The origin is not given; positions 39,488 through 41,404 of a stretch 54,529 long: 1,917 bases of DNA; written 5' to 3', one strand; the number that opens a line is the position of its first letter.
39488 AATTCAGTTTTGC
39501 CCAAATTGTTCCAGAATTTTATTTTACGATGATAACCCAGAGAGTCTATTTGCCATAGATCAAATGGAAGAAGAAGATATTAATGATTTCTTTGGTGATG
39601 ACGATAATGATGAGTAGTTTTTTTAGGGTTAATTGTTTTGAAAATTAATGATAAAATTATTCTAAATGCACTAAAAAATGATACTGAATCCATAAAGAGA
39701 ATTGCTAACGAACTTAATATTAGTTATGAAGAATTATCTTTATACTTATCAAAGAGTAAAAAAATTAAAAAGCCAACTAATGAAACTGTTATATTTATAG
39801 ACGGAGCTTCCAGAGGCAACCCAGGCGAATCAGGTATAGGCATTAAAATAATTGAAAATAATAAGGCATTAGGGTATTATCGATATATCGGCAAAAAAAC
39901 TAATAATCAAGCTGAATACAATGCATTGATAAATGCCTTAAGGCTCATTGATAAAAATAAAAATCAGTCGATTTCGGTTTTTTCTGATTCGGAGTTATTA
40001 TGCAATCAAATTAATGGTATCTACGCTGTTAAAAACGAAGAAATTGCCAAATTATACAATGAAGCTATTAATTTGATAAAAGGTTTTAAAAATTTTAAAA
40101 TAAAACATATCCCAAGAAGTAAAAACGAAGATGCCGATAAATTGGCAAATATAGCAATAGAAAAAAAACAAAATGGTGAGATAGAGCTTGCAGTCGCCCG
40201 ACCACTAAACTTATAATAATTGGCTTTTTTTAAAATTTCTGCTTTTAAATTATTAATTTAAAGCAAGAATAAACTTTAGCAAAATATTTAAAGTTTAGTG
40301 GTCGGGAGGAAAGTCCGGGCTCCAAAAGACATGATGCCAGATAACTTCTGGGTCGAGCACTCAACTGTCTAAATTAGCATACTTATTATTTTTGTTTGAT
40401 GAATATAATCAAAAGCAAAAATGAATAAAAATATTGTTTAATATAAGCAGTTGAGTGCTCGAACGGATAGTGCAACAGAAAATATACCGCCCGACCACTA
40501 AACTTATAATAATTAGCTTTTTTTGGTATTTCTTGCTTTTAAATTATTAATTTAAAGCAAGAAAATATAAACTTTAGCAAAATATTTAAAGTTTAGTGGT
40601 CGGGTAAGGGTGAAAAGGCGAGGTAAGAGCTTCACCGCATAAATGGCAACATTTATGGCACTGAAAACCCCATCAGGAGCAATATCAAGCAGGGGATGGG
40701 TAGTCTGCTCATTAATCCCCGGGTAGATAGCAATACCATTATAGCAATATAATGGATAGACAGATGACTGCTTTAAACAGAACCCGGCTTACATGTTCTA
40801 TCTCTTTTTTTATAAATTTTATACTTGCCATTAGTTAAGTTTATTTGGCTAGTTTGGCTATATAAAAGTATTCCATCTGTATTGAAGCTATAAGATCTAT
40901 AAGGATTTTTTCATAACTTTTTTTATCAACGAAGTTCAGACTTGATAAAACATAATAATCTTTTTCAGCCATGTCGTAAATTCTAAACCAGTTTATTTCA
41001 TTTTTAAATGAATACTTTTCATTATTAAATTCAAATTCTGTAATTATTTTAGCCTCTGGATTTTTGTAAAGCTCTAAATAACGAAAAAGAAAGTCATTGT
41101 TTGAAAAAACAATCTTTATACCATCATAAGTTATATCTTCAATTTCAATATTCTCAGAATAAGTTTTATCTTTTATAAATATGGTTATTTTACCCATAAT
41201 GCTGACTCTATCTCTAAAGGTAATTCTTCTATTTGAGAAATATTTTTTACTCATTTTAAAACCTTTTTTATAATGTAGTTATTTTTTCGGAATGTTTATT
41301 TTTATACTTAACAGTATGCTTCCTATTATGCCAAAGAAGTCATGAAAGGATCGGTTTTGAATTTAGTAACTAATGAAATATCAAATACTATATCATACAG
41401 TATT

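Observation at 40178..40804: Oversized RNase P RNA with three ~110-nt helical expansions; the P3 and P12 arms are near-identical copies of each other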

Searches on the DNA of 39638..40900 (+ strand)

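Call 14: search_rna_families(sources=[L007, L008, L009, L010], threshold=gathering)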
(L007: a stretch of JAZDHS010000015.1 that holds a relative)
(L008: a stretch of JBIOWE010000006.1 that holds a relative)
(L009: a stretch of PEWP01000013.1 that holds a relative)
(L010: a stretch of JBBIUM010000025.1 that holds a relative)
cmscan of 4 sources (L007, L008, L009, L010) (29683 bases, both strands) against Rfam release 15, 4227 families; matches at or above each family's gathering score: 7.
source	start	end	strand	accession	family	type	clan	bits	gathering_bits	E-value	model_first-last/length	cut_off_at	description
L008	5128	5532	+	RF00010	RNaseP_bact_a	Gene; ribozyme;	CL00002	205.2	100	2.3e-65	1-367/367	no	Bacterial RNase P class A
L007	1259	1617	+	RF00010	RNaseP_bact_a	Gene; ribozyme;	CL00002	196.8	100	1.6e-62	1-367/367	no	Bacterial RNase P class A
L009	4505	4886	+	RF00010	RNaseP_bact_a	Gene; ribozyme;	CL00002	126.9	100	8.2e-39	1-367/367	no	Bacterial RNase P class A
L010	4513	4992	-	RF00010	RNaseP_bact_a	Gene; ribozyme;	CL00002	107.2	100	3.8e-32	1-367/367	no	Bacterial RNase P class A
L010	5078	5150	+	RF00005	tRNA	Gene; tRNA;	CL00001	63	29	1.2e-11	1-71/71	no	tRNA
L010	6790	6860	+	RF00005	tRNA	Gene; tRNA;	CL00001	62.1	29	2.2e-11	1-71/71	no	tRNA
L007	1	57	+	RF00005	tRNA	Gene; tRNA;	CL00001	45.8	29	6.6e-07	17-71/71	5'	tRNA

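Call 20: search_rna_families(sources=[L011, L012, L013, L014], threshold=gathering, show_alignments=2)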
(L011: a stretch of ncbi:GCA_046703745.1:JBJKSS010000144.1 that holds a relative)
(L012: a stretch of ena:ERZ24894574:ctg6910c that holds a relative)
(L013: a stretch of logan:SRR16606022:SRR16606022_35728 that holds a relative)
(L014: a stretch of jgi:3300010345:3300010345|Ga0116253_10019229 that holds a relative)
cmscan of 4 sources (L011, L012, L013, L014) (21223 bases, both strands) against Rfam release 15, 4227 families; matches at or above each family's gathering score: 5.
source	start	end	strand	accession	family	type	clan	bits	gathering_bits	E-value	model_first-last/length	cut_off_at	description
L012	3931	4295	+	RF00010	RNaseP_bact_a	Gene; ribozyme;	CL00002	293.5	100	1.9e-95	1-367/367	no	Bacterial RNase P class A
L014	3288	3649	+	RF00010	RNaseP_bact_a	Gene; ribozyme;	CL00002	274.5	100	5.2e-89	1-367/367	no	Bacterial RNase P class A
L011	1265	1767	+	RF00010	RNaseP_bact_a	Gene; ribozyme;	CL00002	243.3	100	1.9e-78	1-367/367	no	Bacterial RNase P class A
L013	3568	3762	+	RF00010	RNaseP_bact_a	Gene; ribozyme;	CL00002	126.7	100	6.7e-39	1-179/367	3'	Bacterial RNase P class A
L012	2125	2198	+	RF00005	tRNA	Gene; tRNA;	CL00001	71.2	29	4.7e-14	1-71/71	no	tRNA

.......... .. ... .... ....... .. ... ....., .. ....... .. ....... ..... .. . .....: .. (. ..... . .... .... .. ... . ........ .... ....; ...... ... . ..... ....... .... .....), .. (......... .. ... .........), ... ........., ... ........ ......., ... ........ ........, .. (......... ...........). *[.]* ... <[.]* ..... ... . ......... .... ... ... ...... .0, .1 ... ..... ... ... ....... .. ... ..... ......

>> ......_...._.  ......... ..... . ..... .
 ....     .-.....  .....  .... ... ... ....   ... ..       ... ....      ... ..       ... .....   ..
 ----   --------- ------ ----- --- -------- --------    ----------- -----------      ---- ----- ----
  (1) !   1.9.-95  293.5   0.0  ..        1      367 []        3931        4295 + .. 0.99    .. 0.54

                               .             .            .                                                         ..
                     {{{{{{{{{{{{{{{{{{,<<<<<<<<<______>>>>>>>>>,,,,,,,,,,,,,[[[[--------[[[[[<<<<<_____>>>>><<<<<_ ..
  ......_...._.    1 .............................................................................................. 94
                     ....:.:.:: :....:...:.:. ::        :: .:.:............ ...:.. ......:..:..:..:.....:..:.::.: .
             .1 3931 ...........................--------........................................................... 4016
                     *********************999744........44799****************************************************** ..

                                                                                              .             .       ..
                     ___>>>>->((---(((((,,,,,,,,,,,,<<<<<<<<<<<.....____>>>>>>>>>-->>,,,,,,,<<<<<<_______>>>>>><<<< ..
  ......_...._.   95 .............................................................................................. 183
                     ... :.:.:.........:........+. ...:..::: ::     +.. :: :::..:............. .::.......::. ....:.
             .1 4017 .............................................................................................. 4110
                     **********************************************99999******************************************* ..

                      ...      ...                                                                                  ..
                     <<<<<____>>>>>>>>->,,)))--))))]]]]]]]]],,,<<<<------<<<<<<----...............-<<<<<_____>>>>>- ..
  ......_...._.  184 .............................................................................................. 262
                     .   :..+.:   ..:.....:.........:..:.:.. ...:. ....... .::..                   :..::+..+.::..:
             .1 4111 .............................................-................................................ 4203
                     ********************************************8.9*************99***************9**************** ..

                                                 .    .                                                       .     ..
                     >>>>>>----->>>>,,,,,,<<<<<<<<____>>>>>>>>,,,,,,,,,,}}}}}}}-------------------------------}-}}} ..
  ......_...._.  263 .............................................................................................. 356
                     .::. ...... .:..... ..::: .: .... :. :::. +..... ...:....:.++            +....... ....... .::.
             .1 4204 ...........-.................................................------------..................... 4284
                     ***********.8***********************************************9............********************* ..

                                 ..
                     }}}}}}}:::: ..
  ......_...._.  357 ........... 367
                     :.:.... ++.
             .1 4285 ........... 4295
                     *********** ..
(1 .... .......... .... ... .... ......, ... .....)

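Call 21: search_rna_families(source=L011, start=1150, end=1900, threshold=gathering, show_alignments=1)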
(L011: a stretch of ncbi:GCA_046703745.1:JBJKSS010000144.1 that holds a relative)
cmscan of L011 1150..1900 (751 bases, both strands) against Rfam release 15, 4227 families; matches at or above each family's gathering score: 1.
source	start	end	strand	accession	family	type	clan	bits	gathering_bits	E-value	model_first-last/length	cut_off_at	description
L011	1265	1767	+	RF00010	RNaseP_bact_a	Gene; ribozyme;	CL00002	243.3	100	6.9e-80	1-367/367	no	Bacterial RNase P class A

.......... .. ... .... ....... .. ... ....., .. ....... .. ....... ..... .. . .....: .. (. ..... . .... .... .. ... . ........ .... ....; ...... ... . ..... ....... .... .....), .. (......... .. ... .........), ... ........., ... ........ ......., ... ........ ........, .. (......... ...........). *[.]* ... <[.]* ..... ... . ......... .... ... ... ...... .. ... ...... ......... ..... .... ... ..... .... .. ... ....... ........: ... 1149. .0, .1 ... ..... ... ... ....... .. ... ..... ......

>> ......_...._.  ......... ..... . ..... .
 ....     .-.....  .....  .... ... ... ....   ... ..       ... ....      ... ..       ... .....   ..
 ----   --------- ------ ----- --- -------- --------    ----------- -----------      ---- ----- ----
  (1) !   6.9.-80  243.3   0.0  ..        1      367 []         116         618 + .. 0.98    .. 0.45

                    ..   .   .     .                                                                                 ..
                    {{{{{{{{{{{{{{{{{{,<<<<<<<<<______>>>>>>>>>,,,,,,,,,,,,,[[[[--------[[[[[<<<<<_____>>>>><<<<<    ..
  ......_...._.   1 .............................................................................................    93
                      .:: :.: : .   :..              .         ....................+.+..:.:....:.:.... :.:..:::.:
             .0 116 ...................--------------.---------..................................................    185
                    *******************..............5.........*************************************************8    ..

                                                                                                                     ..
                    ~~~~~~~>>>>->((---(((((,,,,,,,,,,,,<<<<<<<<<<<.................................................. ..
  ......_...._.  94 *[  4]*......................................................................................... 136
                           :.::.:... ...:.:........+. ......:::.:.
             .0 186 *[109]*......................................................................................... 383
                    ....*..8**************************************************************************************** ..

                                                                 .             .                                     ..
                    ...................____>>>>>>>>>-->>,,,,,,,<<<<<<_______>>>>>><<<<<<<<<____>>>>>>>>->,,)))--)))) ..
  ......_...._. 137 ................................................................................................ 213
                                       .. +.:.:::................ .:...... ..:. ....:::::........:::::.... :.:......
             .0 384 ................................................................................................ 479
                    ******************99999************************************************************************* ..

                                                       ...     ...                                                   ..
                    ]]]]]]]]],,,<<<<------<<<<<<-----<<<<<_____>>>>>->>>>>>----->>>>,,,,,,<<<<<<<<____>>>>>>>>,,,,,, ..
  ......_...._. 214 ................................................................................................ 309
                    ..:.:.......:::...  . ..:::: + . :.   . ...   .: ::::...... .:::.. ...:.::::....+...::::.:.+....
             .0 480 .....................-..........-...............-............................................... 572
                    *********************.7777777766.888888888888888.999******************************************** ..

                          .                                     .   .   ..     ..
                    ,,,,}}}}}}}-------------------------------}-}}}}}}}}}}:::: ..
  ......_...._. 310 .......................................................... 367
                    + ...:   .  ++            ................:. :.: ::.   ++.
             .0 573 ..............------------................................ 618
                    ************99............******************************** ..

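Call 75: search_rna_families(source=window, start=40100, end=40900, threshold=evalue, max_evalue=1)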
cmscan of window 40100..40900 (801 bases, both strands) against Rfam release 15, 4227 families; matches with E-value up to 1: 11.
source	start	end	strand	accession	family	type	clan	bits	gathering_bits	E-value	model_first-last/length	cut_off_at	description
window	40286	40807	+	RF00010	RNaseP_bact_a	Gene; ribozyme;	CL00002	207.2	100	1.3e-67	1-367/367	no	Bacterial RNase P class A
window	40195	40308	-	RF04134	MIR7504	Gene; miRNA;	-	28.3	83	0.0096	1-124/124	no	MIR7504 microRNA precursor family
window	40483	40635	+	RF04088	MIR812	Gene; miRNA;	-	26.5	80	0.88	27-200/205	no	MIR812 microRNA precursor family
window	40183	40323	+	RF04205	MIR2606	Gene; miRNA;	-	25.3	139.7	0.27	1-165/165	no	MIR2606 microRNA precursor family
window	40353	40462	-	RF04205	MIR2606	Gene; miRNA;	-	24.7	139.7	0.35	29-137/165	no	MIR2606 microRNA precursor family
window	40350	40465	+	RF04205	MIR2606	Gene; miRNA;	-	24.1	139.7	0.48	1-165/165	no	MIR2606 microRNA precursor family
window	40356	40461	+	RF03601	MIR7993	Gene; miRNA;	-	23.8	100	0.098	1-138/138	no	MIR7993 microRNA precursor family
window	40195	40308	-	RF04174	MIR4208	Gene; miRNA;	-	22.7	140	0.71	29-161/191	no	MIR4208 microRNA precursor family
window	40197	40306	-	RF01005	MIR530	Gene; miRNA;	-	19.9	85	0.43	24-151/172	no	MIR530 microRNA precursor family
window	40490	40604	-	RF01005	MIR530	Gene; miRNA;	-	19.6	85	0.54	24-151/172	no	MIR530 microRNA precursor family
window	40490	40604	-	RF04129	MIR4240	Gene; miRNA;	-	15.9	200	0.64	45-160/206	no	MIR4240 microRNA precursor family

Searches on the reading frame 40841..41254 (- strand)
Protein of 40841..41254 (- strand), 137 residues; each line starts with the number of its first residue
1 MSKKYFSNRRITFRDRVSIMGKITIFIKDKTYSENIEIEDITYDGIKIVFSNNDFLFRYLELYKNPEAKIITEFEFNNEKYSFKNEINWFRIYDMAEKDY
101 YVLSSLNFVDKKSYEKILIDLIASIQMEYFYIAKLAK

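Call 8: find_encoding_contigs(protein=window:40841-41254:-, flank=3000, max_places=6)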
Protein window:40841-41254:- (137 aa): 15 contigs read that carry it; 6 places shown.
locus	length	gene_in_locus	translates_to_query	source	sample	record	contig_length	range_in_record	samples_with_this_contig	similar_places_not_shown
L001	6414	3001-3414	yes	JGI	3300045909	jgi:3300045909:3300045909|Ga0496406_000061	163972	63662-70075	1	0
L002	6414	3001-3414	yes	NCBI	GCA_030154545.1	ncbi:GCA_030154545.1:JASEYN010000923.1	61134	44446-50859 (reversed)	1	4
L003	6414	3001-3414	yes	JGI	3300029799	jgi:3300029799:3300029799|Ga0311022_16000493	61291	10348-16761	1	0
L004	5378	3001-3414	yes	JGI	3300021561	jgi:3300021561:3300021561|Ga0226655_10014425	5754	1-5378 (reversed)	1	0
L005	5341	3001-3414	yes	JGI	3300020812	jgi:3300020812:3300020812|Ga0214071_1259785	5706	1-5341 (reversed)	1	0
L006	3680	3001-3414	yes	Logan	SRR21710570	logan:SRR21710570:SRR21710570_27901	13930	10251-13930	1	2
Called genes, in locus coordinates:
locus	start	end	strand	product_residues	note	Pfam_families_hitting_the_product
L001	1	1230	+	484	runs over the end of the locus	PF04715:, PF00425:Chorismate_bind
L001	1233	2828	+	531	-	PF00117:GATase, PF07722:Peptidase_C26, PF02885:Glycos_trans_3N, PF00591:Glycos_transf_3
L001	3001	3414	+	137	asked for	-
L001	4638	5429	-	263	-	PF02591:Zn_ribbon_9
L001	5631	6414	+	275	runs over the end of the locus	PF00149:Metallophos, PF12850:Metallophos_2 (faint), PF14582:Metallophos_3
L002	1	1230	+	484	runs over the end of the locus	PF04715:, PF00425:Chorismate_bind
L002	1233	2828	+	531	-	PF00117:GATase, PF07722:Peptidase_C26, PF02885:Glycos_trans_3N, PF00591:Glycos_transf_3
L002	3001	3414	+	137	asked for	-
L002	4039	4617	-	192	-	PF00075:RNase_H, PF13456:RVT_3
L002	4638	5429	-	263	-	PF02591:Zn_ribbon_9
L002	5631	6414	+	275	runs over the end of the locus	PF00149:Metallophos, PF12850:Metallophos_2 (faint), PF14582:Metallophos_3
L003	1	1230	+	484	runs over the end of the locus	PF04715:, PF00425:Chorismate_bind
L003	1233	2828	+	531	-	PF00117:GATase, PF07722:Peptidase_C26, PF02885:Glycos_trans_3N, PF00591:Glycos_transf_3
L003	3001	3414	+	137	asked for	-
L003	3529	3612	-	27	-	-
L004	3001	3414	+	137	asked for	-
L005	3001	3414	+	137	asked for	-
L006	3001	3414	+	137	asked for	-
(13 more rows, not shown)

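Call 9: search_protein_families(library=pfam, proteins=[window:40841-41254:-])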
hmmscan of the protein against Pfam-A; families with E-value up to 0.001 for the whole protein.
window:40841-41254:- (137 aa): 0 families
